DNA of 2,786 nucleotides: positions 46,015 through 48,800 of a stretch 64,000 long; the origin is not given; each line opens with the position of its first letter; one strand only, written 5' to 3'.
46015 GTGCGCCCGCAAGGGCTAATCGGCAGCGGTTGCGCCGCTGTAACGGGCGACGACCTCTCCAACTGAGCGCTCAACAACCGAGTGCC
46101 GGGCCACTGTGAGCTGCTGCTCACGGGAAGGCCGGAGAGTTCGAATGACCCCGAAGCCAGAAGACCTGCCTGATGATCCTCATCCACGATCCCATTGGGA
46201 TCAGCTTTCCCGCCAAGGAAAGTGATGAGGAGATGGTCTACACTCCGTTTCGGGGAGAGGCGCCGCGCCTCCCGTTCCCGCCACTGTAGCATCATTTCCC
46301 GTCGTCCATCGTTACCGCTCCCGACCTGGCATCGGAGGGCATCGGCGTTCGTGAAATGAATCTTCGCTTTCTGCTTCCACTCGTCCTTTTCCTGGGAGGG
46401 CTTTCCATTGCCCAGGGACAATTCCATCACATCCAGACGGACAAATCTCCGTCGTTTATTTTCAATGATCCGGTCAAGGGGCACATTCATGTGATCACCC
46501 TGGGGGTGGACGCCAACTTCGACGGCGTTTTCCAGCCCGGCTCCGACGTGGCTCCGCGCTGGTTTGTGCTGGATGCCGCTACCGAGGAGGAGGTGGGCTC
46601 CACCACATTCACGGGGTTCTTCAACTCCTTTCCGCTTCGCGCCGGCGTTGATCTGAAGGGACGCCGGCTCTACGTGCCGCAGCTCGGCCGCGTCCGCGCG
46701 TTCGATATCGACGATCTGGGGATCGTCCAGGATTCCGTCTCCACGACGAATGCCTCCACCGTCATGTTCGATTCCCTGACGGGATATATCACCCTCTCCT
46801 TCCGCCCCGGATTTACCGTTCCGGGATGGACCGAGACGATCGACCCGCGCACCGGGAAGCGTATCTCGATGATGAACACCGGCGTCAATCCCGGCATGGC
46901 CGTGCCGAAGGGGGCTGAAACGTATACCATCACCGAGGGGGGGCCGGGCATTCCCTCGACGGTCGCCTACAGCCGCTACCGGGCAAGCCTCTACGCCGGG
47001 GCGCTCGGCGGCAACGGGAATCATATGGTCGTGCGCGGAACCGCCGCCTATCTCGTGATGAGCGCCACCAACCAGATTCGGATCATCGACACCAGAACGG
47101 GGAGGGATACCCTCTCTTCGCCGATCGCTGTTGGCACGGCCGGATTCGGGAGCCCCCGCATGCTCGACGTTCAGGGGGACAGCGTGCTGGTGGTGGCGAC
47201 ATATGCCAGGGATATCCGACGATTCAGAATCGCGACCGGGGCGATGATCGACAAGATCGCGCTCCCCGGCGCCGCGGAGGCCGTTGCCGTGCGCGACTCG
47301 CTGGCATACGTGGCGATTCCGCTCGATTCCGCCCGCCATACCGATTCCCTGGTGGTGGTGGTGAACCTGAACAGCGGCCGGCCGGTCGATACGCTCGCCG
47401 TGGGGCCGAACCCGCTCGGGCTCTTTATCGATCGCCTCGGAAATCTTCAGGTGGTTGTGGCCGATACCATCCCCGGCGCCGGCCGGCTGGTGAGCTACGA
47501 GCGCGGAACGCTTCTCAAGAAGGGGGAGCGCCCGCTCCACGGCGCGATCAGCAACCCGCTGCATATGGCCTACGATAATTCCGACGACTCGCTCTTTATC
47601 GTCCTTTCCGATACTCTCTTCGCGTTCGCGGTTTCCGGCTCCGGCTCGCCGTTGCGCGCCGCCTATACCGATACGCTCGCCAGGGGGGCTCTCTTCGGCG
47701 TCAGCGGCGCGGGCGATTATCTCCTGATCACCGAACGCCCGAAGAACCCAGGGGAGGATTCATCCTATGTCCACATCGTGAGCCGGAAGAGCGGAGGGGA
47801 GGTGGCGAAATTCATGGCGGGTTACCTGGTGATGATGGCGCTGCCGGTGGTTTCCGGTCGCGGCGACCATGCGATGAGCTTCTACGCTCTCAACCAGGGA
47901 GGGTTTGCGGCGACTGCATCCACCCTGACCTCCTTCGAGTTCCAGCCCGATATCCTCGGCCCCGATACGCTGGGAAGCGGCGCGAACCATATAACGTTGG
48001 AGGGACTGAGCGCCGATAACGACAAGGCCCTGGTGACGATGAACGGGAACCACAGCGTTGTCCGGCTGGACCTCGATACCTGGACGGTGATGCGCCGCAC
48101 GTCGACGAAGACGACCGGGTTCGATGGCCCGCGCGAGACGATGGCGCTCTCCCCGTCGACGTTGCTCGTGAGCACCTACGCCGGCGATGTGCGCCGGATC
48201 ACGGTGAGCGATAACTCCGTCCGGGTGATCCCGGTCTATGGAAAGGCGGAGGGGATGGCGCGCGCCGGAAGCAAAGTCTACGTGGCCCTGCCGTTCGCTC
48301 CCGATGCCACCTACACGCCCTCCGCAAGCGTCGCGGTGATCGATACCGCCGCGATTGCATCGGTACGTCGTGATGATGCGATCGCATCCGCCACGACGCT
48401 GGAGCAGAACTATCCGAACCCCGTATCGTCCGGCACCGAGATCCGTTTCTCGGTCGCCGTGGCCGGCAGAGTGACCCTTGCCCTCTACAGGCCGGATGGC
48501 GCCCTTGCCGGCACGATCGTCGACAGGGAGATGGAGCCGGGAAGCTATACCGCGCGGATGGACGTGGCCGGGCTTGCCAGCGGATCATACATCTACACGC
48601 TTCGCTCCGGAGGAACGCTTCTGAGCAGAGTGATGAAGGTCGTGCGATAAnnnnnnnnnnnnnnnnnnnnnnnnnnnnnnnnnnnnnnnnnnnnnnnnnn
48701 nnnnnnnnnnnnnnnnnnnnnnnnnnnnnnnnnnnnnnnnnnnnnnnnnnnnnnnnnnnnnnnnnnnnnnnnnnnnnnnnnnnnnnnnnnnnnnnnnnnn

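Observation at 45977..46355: Clear cobalamin riboswitch upstream of a four-gene operon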

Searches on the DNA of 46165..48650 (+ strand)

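Call 30: search_rna_families(sources=[L002, L004, L005, L008, L009, L011, L013, L014, L015, L016], threshold=gathering)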
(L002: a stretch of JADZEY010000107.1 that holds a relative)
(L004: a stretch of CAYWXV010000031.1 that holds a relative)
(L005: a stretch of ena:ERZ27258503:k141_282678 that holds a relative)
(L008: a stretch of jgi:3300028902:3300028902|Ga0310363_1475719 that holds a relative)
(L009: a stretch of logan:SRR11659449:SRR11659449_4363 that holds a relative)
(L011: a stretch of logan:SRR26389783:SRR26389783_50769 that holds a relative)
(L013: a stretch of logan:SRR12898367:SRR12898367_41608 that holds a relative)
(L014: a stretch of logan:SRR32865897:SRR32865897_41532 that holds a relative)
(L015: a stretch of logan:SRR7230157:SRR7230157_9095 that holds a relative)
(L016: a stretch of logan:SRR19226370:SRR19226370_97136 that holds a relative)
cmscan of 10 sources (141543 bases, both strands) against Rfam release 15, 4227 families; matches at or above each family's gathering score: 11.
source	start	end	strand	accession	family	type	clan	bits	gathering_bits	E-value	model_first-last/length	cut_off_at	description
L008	16432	17435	+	RF00177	SSU_rRNA_bacteria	Gene; rRNA;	CL00111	1007.3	50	0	1-1017/1533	3'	Bacterial small subunit ribosomal RNA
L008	7603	7811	+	RF00174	Cobalamin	Cis-reg; riboswitch;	CL00101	114.5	31.5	1.3e-27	1-189/189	no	Cobalamin riboswitch aptamer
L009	5075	5302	+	RF00174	Cobalamin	Cis-reg; riboswitch;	CL00101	108.5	31.5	6.9e-26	1-189/189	no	Cobalamin riboswitch aptamer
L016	5605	5809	+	RF00174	Cobalamin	Cis-reg; riboswitch;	CL00101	107.9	31.5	1e-25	1-189/189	no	Cobalamin riboswitch aptamer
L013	2502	2717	+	RF00174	Cobalamin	Cis-reg; riboswitch;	CL00101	107.1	31.5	1.7e-25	1-189/189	no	Cobalamin riboswitch aptamer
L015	805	1009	+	RF00174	Cobalamin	Cis-reg; riboswitch;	CL00101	107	31.5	1.8e-25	1-189/189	no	Cobalamin riboswitch aptamer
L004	4208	4417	+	RF00174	Cobalamin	Cis-reg; riboswitch;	CL00101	106.8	31.5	2.1e-25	1-189/189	no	Cobalamin riboswitch aptamer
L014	3085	3291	+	RF00174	Cobalamin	Cis-reg; riboswitch;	CL00101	104.2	31.5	1.2e-24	1-189/189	no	Cobalamin riboswitch aptamer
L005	7582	7808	+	RF00174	Cobalamin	Cis-reg; riboswitch;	CL00101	101.1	31.5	9.1e-24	1-189/189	no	Cobalamin riboswitch aptamer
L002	895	1138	+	RF00174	Cobalamin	Cis-reg; riboswitch;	CL00101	92.3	31.5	2.9e-21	1-189/189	no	Cobalamin riboswitch aptamer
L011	7713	7943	+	RF00174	Cobalamin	Cis-reg; riboswitch;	CL00101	89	31.5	2.6e-20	1-189/189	no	Cobalamin riboswitch aptamer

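Call 43: search_rna_families(source=window, start=46165, end=46400, threshold=evalue, max_evalue=10)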
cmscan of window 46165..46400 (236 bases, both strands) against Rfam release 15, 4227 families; matches with E-value up to 10: 2.
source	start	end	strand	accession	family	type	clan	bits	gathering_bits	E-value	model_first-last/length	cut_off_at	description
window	46174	46237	+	RF03147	RAGATH-10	Gene; sRNA;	-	15.2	41.2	2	1-82/82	no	RAGATH-10 RNA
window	46165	46187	-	RF01134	sR30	Gene; snRNA; snoRNA; CD-box;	-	8.5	38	8.4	1-23/57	3'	Small nucleolar RNA sR30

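Call 89: search_rna_families(sources=[L018, L019, L020, L021, L003, L010, L017], threshold=gathering)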
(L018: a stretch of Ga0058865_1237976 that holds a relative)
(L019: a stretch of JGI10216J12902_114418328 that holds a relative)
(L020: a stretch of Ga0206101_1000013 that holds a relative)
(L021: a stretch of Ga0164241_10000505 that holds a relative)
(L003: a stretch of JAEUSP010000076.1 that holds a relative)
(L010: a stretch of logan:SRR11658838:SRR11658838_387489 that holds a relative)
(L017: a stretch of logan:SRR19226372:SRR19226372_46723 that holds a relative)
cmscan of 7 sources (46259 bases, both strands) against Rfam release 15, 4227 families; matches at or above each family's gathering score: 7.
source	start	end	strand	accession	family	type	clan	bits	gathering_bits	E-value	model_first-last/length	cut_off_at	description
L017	6633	6837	+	RF00174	Cobalamin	Cis-reg; riboswitch;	CL00101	107.9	31.5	3.3e-26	1-189/189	no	Cobalamin riboswitch aptamer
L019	1597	1801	+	RF00174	Cobalamin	Cis-reg; riboswitch;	CL00101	107.5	31.5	4.4e-26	1-189/189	no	Cobalamin riboswitch aptamer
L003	246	472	+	RF00174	Cobalamin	Cis-reg; riboswitch;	CL00101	101.1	31.5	3e-24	1-189/189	no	Cobalamin riboswitch aptamer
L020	1850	2059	-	RF00174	Cobalamin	Cis-reg; riboswitch;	CL00101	96.7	31.5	5.4e-23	1-189/189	no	Cobalamin riboswitch aptamer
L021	10472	10703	-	RF00174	Cobalamin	Cis-reg; riboswitch;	CL00101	94.7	31.5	2e-22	1-189/189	no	Cobalamin riboswitch aptamer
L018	165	408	-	RF00174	Cobalamin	Cis-reg; riboswitch;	CL00101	93.4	31.5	4.7e-22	1-189/189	no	Cobalamin riboswitch aptamer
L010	1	195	+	RF00174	Cobalamin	Cis-reg; riboswitch;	CL00101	81.7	31.5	1e-18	33-189/189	5'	Cobalamin riboswitch aptamer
